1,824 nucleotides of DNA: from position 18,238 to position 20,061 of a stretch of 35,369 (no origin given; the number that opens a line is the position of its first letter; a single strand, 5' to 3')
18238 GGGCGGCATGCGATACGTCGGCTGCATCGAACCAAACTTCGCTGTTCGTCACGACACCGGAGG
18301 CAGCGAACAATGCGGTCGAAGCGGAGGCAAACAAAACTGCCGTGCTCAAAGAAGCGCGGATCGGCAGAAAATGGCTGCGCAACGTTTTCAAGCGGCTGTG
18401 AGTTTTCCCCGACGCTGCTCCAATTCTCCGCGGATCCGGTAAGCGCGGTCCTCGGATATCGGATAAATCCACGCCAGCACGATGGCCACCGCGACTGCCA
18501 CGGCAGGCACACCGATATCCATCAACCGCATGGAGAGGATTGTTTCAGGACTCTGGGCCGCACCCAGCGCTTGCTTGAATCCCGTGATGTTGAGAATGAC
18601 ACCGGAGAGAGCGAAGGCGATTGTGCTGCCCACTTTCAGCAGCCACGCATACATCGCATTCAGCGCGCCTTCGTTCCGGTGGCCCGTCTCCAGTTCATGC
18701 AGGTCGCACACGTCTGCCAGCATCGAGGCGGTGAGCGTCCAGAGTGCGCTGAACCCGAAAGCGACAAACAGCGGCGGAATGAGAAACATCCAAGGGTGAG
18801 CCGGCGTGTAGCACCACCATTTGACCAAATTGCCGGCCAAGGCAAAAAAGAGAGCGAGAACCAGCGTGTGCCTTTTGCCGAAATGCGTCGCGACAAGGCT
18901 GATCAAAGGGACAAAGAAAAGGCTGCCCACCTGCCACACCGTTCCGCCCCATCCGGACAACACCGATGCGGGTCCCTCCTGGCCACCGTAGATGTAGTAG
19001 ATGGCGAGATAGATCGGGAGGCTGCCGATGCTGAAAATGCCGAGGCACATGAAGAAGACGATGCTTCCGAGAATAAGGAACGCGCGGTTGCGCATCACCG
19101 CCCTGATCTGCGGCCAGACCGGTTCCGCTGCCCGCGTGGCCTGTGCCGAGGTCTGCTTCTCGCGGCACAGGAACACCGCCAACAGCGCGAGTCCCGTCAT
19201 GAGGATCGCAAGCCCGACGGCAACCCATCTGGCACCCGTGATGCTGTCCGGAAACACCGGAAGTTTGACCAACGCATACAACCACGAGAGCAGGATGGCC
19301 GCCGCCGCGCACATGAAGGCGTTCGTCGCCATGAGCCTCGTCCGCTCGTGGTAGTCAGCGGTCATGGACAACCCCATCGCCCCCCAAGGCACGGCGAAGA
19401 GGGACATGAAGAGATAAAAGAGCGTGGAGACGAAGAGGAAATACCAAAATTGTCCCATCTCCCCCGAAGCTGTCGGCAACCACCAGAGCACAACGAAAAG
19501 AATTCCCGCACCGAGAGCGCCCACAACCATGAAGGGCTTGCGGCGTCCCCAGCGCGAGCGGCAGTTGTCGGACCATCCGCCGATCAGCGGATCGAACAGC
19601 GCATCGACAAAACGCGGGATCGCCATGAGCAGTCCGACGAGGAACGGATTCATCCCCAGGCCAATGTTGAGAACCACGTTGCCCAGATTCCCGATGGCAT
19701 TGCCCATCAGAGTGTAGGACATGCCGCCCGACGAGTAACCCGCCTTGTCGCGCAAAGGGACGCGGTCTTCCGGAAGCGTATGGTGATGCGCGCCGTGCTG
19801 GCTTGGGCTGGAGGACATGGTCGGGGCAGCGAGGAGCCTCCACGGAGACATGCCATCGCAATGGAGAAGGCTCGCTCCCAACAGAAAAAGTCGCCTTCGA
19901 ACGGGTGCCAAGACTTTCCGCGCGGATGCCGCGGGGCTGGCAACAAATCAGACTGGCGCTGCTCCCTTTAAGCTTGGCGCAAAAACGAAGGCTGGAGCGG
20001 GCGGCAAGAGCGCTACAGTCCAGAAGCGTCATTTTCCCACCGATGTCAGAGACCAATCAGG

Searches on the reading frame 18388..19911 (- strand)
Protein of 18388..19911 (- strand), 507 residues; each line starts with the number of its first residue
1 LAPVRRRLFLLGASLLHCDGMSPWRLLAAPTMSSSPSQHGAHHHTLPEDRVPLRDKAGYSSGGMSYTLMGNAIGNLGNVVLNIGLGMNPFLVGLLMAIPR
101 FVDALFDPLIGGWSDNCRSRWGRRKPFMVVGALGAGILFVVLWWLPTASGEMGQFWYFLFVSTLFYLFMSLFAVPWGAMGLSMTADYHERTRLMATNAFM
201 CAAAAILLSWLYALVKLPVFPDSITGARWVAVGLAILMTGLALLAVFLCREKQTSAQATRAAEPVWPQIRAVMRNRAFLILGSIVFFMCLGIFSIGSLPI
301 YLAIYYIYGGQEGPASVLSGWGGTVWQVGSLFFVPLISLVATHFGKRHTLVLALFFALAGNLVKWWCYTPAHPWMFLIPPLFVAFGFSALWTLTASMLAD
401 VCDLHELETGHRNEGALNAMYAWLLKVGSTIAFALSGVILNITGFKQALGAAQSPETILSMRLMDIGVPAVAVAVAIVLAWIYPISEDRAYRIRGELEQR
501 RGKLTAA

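Call 10: search_protein_families(library=pfam, proteins=[window:18388-19911:-], max_evalue=0.001)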
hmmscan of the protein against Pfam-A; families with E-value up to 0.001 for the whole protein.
window:18388-19911:- (507 aa): 2 families
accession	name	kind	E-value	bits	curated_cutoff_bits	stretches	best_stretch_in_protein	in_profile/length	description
PF13347.12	MFS_2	-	2.1e-65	221.4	27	1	58-487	1-427/427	MFS/sugar transport protein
PF07690.21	MFS_1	-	2.2e-20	73.3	33.4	2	64-303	7-229/347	Major Facilitator Superfamily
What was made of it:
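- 18388..19911 (-): MFS_2 sugar transporter of the cluster. Pfam 2.1e-65 (call 10).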
